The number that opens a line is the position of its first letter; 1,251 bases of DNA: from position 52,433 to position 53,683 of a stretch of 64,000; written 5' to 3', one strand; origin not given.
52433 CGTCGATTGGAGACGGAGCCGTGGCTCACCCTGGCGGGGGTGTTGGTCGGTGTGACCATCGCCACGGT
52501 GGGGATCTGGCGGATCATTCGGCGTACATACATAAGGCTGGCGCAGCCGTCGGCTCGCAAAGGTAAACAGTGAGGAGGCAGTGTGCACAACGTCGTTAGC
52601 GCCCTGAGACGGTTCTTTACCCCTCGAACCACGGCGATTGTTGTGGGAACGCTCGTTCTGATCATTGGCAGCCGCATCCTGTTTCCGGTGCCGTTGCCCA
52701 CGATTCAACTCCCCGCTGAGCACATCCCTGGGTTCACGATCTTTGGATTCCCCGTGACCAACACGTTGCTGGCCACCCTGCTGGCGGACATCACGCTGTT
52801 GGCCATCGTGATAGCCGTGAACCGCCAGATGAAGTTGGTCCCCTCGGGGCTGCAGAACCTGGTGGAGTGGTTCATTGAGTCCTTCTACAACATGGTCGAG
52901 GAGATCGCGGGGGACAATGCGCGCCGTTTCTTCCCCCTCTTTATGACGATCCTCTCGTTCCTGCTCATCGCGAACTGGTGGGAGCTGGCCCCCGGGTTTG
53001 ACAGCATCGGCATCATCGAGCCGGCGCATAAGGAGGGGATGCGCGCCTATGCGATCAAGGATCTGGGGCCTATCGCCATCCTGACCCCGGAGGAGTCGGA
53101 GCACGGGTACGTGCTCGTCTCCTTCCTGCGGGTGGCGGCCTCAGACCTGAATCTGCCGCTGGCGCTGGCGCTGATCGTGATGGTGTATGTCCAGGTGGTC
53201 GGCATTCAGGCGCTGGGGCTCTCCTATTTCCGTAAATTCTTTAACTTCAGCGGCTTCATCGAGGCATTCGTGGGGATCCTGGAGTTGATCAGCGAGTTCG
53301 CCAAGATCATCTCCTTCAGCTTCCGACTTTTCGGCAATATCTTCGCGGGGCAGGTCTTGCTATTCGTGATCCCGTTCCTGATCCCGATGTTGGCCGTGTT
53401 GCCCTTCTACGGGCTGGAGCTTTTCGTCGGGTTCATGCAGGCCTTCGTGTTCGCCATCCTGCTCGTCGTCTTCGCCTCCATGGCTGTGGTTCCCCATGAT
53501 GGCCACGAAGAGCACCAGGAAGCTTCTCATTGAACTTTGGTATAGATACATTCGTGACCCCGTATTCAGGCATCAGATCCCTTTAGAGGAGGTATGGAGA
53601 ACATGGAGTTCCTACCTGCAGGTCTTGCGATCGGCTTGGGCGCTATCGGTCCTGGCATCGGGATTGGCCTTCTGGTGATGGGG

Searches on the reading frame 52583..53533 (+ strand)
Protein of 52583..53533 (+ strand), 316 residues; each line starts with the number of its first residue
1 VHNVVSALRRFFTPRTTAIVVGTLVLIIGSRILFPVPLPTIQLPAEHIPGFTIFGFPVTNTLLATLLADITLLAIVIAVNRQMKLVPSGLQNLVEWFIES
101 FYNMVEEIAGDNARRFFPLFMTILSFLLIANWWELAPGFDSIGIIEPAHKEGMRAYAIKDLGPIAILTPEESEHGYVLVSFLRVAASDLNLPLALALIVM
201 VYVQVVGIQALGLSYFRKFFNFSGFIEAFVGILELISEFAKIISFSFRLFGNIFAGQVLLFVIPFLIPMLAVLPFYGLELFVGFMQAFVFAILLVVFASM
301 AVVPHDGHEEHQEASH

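Call 60: search_protein_families(library=pfam, proteins=[window:52583-53533:+], max_evalue=0.001)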
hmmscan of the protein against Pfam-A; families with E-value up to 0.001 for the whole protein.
window:52583-53533:+ (316 aa): 1 family
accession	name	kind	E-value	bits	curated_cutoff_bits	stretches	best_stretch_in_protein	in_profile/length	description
PF00119.25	ATP-synt_A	-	5.5e-41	141.3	33.9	1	65-298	4-216/217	ATP synthase A chain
